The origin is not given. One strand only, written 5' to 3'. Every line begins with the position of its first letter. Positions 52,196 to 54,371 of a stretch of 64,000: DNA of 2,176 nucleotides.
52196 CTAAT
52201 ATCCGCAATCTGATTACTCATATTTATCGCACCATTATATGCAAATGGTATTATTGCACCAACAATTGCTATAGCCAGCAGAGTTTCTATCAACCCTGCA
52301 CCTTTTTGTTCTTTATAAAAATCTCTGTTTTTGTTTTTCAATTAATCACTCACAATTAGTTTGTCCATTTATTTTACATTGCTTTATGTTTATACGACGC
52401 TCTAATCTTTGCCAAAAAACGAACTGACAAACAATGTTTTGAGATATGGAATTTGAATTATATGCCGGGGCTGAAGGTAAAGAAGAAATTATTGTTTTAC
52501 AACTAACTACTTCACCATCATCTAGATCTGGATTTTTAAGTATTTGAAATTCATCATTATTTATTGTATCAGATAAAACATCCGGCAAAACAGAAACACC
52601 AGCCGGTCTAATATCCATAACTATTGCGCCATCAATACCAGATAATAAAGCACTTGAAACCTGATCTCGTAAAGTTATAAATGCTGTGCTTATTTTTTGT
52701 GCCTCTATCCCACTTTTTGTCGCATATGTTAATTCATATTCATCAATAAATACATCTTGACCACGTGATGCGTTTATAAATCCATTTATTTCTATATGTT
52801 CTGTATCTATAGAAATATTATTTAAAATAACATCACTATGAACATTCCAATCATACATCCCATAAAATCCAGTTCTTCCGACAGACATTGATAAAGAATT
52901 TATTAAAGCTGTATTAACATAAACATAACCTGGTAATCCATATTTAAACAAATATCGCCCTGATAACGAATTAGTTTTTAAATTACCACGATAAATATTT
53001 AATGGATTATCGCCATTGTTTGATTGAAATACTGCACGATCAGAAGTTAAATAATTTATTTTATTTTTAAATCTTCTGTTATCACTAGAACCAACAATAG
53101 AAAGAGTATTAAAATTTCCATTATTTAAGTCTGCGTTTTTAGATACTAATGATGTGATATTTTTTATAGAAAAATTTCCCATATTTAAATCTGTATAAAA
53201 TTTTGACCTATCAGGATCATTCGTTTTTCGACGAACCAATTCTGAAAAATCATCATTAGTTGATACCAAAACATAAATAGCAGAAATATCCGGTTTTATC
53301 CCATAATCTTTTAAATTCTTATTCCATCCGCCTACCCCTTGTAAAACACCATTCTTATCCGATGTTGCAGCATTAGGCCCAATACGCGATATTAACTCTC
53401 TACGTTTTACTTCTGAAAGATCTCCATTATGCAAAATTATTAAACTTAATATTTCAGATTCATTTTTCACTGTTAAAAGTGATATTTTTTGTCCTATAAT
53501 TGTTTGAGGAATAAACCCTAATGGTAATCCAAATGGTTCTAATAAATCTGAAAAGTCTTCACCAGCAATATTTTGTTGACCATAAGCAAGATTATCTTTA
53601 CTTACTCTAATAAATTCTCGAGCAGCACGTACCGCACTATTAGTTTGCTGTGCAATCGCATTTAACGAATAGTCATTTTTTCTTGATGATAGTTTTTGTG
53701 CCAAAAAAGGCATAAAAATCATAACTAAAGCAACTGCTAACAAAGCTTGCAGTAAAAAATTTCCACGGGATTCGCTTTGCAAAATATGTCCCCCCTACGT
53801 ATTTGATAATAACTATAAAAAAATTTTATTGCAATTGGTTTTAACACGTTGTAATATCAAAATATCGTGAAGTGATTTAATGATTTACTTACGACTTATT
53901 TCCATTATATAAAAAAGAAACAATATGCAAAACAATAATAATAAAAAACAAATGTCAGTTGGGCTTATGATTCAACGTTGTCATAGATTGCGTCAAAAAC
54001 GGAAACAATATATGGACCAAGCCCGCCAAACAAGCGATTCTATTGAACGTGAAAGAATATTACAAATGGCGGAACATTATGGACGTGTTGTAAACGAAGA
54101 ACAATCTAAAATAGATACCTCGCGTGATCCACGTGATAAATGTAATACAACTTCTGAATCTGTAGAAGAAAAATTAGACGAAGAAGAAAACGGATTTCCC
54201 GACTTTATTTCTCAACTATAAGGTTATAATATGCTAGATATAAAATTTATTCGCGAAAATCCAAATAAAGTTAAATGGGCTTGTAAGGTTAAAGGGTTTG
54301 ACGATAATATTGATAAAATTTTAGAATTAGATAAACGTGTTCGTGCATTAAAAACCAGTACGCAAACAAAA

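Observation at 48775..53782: Operon of three giant type IV prepilin-like proteins followed by a ZitP-like zinc-ribbon/DUF3426 protein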

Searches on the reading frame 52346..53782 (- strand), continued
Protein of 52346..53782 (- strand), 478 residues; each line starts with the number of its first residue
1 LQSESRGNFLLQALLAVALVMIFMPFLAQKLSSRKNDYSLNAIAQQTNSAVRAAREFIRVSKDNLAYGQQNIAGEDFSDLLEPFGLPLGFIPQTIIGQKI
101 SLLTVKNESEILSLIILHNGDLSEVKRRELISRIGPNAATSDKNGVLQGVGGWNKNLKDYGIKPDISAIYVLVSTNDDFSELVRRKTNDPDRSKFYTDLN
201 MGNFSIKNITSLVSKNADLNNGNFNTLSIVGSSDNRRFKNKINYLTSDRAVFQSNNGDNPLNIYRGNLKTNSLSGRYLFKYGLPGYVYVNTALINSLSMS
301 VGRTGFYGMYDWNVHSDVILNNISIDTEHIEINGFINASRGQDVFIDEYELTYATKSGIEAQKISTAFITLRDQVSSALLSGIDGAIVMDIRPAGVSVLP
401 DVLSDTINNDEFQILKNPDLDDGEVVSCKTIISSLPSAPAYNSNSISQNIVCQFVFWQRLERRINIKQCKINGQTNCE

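Call 77: predict_structure(alignment_id=A6)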
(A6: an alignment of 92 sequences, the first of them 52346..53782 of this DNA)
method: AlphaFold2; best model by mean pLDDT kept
length: 478 residues; sequences in the alignment: 92
mean_pLDDT: 65.4   pTM: 0.41
mean pLDDT of the five models: 65.4, 63.6, 61.9, 60.3, 58.0
residues with pLDDT >= 90: 55; 70-90: 184; 50-70: 70; < 50: 169
segments of 3 or more residues with pLDDT < 50: 1-3, 178-181, 198-262, 280-284, 298-310, 315-317, 321-324, 331-376, 383-398
pLDDT, mean of each block of 10 residues (from residue 1): 54 81 77 76 89 89 87 92 90 91 90 90 85 86 86 84 88 68 52 52 38 37 34 36 45 44 54 53 51 51 33 50 48 39 36 38 43 43 46 41 83 85 87 82 86 89 86 77
secondary structure, 60 per line:
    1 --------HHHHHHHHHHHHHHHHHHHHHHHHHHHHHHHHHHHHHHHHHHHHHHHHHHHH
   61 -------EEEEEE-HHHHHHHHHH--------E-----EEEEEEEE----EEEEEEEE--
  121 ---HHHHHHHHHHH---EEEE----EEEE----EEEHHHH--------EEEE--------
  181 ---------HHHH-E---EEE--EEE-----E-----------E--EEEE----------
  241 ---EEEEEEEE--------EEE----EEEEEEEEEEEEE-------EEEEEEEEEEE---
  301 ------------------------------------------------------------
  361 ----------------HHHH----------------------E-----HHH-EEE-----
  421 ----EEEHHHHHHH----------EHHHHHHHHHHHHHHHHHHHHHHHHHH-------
elements in order: H9-60 E68-73 H75-84 E99-106 E111-118 H124-134 E138-141 E146-149 E154-156 H157-160 E169-172 H190-193 E199-201 E204-206 E227-230 E244-251 E260-262 E267-279 E287-297 H377-380 E413-415 E425-427 H428-434 H446-471

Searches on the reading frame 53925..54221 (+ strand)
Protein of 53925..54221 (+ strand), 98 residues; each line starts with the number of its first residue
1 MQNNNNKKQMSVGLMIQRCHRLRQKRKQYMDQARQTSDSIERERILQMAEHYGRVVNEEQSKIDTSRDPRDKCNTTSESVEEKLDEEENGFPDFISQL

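Call 31: search_protein_families(library=pfam, proteins=[window:53925-54221:+], max_evalue=0.0001)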
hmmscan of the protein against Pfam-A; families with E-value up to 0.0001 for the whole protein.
window:53925-54221:+ (98 aa): 0 families

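Call 48: search_protein_families(library=pfam, proteins=[window:53925-54221:+], max_evalue=1)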
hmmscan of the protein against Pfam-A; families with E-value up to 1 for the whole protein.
window:53925-54221:+ (98 aa): 7 families
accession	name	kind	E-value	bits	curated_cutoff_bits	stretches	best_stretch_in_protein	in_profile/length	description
PF13763.11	DUF4167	-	0.00043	20.9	25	1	22-61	38-77/78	Domain of unknown function (DUF4167)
PF22966.1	INTS7_C_plants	-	0.028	14.4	27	1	16-91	53-127/172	Integrator complex subunit 7, C-terminal domain in plants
PF04175.17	DUF406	-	0.032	15.1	25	1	5-51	21-67/91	Protein of unknown function (DUF406)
PF06012.17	DUF908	-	0.044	13.6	34.7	1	17-76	56-114/358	Domain of Unknown Function (DUF908)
PF01430.24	HSP33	-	0.063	13.1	21.4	1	6-84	162-241/273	Hsp33 protein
PF19908.4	DUF6381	-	0.5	10.6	26.6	1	17-51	9-43/62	Family of unknown function (DUF6381)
PF07445.17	PriC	-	0.51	10.6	23.3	1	8-87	94-173/174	Primosomal replication protein priC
